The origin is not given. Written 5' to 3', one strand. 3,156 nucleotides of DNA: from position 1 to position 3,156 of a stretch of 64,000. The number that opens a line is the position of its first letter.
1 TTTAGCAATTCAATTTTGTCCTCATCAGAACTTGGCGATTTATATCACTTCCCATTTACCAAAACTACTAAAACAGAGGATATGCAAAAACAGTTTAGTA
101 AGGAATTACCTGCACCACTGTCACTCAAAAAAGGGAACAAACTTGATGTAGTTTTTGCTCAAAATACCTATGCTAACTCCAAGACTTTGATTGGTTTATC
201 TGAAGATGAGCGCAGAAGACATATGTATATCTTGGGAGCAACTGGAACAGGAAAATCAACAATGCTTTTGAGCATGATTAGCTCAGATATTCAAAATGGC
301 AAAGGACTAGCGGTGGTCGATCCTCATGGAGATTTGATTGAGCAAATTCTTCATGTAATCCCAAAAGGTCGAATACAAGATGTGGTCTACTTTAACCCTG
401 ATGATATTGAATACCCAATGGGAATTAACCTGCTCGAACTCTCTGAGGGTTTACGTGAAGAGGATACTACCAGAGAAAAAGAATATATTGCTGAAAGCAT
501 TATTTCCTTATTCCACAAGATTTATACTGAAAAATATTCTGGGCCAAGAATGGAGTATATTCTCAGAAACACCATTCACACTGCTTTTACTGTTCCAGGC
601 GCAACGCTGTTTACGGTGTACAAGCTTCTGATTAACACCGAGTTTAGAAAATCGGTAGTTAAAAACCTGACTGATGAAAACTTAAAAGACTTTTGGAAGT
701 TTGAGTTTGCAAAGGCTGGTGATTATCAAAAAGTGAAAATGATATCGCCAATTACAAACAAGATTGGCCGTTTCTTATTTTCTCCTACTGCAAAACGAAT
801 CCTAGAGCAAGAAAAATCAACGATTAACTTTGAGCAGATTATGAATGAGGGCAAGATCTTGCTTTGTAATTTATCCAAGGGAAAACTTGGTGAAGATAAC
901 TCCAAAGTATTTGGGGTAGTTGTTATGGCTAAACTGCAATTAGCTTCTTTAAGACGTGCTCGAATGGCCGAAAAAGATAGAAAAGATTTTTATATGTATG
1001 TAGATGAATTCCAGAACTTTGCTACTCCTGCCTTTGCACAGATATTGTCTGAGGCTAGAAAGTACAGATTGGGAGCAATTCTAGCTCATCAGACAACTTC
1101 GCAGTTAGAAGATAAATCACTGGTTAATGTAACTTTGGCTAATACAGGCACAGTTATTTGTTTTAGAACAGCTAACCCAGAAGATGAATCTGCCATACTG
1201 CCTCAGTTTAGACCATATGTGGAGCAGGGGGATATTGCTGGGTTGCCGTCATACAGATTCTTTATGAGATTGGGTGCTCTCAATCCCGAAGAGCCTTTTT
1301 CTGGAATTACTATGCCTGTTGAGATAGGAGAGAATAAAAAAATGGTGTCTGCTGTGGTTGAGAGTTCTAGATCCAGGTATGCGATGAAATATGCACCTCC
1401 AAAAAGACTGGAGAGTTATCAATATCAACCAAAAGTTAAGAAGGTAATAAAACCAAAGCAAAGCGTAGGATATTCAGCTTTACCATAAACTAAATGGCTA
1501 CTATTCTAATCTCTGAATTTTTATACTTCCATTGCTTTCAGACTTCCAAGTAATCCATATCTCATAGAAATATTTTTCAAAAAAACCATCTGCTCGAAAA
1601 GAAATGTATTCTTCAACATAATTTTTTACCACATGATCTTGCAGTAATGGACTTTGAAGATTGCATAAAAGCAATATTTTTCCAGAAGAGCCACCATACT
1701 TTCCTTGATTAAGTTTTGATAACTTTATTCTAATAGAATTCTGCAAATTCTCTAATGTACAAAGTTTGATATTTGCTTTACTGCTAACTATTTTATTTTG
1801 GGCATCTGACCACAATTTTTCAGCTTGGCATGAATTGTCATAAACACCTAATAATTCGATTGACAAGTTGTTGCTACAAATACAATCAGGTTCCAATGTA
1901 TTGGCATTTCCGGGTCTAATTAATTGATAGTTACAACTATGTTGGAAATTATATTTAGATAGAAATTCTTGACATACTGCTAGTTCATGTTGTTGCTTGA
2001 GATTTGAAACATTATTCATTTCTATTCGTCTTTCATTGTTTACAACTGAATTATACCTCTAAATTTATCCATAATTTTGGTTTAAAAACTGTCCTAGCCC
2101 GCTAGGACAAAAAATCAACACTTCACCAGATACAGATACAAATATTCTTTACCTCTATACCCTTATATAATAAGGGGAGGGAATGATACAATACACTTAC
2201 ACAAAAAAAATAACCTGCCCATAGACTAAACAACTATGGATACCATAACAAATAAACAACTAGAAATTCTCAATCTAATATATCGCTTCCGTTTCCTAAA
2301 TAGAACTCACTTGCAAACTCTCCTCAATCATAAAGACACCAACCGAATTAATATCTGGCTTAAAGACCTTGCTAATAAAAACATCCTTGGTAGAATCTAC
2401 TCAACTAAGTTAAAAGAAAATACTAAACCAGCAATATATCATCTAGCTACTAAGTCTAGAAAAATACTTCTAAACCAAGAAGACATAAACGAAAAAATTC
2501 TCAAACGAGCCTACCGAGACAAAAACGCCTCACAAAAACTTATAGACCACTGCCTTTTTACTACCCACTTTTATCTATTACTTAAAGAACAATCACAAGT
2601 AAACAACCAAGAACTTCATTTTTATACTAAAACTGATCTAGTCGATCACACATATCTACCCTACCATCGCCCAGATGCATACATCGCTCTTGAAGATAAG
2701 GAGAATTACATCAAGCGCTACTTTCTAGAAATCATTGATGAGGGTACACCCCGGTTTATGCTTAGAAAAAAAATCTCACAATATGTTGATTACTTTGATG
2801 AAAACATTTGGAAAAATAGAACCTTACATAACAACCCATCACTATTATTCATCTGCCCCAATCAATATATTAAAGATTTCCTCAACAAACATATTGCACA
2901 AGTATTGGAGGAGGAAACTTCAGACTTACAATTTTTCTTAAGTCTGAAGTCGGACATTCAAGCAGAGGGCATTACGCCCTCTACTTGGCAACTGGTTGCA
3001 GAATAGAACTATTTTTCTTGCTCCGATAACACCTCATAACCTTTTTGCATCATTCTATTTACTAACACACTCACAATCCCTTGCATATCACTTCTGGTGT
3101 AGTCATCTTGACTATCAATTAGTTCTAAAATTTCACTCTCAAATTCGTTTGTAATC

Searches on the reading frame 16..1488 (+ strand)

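Call 56: search_protein_families(library=pfam, proteins=[window:16-1488:+], max_evalue=0.001)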
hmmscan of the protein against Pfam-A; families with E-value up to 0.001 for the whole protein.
window:16-1488:+ (490 aa): 6 families
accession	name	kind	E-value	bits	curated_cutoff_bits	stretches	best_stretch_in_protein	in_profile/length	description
PF10412.15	TrwB_AAD_bind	-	4e-10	39.6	20.5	1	60-111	8-59/387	Type IV secretion-system coupling protein DNA-binding domain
PF01935.23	DUF87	-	9.7e-10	39.3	23.2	1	67-289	23-204/220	Helicase HerA, central domain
PF02534.20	T4SS-DNA_transf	-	2.9e-06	26.9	20.1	0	312-390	290-374/468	Type IV secretory system Conjugative DNA transfer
PF04851.21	ResIII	-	3.7e-06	27.4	22.5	1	23-114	7-72/164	Type III restriction enzyme, res subunit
PF12696.13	TraG-D_C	-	1e-05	25.9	22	1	326-389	3-70/126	TraM recognition site of TraD and TraG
PF01580.24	FtsK_SpoIIIE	-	0.00041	20.3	24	1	62-90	36-62/221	FtsK/SpoIIIE family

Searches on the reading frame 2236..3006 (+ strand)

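Call 56: search_protein_families(library=pfam, proteins=[window:2236-3006:+], max_evalue=0.001)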
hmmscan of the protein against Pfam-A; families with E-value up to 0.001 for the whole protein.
window:2236-3006:+ (256 aa): 1 family
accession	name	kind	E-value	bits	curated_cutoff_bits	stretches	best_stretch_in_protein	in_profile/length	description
PF13814.12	Replic_Relax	-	2.6e-13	50.9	25.3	1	12-195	1-184/191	Replication-relaxation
